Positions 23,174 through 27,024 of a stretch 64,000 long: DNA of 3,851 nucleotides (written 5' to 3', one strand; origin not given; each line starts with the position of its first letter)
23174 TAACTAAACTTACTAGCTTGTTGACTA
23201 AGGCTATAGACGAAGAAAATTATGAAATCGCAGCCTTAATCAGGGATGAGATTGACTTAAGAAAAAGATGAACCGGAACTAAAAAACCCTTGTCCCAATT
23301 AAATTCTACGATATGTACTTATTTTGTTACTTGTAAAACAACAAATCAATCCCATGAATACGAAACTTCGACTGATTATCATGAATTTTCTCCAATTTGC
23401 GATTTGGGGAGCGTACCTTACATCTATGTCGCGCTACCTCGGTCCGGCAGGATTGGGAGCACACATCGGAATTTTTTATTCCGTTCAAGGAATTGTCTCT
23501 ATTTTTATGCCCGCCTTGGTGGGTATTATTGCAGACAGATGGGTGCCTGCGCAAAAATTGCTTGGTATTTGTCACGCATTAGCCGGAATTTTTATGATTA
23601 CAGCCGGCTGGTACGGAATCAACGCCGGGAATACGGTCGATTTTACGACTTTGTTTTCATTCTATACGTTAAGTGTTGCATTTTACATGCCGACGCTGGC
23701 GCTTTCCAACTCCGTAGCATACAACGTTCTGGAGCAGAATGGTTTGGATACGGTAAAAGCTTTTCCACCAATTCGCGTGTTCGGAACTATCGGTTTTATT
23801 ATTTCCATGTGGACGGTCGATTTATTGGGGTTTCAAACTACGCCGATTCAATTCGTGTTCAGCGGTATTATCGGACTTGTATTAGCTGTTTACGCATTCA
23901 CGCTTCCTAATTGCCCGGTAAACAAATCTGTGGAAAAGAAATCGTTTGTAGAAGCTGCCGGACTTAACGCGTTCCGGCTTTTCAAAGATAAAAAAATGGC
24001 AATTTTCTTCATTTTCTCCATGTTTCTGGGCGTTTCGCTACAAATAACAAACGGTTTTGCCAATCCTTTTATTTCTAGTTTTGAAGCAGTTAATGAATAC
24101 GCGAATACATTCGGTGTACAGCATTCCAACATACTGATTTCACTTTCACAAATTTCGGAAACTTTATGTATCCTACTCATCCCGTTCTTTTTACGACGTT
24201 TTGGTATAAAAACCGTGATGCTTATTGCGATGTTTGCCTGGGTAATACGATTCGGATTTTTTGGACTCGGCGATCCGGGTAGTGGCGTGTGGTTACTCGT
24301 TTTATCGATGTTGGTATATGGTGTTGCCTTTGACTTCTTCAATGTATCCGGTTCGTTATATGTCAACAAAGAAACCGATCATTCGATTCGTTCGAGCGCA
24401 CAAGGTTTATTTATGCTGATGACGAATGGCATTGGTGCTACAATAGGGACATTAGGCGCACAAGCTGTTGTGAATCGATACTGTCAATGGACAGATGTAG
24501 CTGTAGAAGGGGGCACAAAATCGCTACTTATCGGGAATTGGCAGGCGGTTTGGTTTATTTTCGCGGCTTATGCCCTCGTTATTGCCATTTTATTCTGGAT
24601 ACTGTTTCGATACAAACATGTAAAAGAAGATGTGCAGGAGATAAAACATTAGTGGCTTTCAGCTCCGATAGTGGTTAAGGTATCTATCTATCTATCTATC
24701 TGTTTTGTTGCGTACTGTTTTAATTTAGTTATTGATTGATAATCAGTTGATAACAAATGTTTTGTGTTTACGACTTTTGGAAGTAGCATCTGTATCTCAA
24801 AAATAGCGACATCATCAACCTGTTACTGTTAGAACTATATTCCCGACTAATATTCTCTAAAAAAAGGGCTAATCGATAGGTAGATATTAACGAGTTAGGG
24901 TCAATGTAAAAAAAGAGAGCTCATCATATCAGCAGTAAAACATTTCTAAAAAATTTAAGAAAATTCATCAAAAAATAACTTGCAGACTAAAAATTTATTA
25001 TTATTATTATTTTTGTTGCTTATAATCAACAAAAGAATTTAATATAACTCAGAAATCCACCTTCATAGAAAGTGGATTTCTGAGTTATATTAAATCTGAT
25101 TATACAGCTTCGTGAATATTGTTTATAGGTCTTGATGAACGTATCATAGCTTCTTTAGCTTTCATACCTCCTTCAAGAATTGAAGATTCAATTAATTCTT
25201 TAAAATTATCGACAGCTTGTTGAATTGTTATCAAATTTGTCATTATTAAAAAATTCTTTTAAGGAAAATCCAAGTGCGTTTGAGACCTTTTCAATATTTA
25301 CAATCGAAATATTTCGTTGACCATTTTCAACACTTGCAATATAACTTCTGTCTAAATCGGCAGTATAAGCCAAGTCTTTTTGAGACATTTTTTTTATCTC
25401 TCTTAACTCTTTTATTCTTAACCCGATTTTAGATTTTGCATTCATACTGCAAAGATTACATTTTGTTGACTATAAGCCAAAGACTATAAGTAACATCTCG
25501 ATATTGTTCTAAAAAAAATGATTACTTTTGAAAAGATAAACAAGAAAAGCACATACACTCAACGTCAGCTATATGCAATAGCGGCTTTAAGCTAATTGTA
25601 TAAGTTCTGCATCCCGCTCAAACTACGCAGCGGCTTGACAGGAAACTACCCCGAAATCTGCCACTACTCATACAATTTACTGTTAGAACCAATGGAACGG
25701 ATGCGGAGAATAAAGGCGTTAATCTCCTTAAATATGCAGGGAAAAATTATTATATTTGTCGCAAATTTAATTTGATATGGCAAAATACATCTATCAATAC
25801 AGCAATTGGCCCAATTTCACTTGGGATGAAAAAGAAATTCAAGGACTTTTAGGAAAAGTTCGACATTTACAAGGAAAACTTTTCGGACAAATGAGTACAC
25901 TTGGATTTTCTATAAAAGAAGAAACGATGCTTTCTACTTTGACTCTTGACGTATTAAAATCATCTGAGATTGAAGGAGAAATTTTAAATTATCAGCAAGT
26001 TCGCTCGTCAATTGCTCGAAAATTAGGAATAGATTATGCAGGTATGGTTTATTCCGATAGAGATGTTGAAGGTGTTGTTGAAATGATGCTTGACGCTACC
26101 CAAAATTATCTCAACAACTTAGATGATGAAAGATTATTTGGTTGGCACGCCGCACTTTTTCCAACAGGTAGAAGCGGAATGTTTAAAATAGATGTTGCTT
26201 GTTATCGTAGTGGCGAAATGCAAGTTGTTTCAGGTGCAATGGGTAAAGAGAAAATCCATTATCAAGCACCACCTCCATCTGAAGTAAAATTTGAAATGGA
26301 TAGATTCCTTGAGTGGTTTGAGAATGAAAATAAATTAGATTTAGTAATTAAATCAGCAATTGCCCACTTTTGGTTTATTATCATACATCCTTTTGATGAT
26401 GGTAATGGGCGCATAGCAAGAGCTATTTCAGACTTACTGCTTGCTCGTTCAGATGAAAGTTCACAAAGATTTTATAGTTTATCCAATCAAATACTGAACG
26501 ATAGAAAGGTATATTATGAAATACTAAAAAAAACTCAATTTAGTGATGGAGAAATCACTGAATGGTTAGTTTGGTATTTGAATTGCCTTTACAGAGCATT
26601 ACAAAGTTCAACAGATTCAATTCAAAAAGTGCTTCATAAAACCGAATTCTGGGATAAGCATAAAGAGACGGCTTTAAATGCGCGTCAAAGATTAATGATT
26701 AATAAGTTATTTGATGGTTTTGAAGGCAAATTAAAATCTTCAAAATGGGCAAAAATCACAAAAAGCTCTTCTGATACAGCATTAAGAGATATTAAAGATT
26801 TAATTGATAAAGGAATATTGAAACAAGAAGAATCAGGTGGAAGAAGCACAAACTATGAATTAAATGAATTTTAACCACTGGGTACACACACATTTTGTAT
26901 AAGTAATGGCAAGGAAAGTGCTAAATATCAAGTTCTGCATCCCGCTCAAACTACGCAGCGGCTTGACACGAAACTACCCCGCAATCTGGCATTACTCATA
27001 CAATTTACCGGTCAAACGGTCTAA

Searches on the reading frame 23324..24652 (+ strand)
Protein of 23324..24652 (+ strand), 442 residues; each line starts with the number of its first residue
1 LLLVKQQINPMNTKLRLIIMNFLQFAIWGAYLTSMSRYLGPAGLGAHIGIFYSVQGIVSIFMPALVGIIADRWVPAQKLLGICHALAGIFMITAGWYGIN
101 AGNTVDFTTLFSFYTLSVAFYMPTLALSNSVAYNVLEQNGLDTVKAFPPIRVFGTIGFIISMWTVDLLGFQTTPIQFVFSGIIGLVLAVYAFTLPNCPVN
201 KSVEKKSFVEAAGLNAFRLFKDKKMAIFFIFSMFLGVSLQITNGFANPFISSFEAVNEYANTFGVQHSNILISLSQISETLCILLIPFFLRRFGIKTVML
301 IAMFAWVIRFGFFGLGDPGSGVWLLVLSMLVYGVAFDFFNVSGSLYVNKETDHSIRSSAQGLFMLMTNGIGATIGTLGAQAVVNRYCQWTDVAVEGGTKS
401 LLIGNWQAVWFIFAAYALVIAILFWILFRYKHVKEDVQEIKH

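Call 78: search_protein_families(library=pfam, max_evalue=0.0001, proteins=[window:23324-24652:+])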
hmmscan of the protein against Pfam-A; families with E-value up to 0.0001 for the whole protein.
window:23324-24652:+ (442 aa): 3 families
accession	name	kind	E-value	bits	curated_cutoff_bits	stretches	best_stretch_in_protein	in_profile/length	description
PF03825.22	Nuc_H_symport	-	9e-120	400.8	25.9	1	11-432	1-399/400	Nucleoside H+ symporter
PF12832.13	MFS_1_like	-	2.3e-27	96.4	25.2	1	16-377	3-356/373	MFS_1 like family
PF07690.21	MFS_1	-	8.7e-21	74.6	33.4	2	154-376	134-347/347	Major Facilitator Superfamily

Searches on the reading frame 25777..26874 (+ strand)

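Call 78: search_protein_families(library=pfam, max_evalue=0.0001, proteins=[window:25777-26874:+])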
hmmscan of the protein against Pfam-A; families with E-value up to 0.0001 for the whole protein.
window:25777-26874:+ (365 aa): 2 families
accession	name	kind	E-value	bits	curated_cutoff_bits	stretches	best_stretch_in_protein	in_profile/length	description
PF13776.11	DUF4172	-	2.6e-33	114.6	25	1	4-85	1-82/82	Domain of unknown function (DUF4172)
PF02661.23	Fic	-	9.8e-18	65.2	24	1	115-222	2-93/93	Fic/DOC family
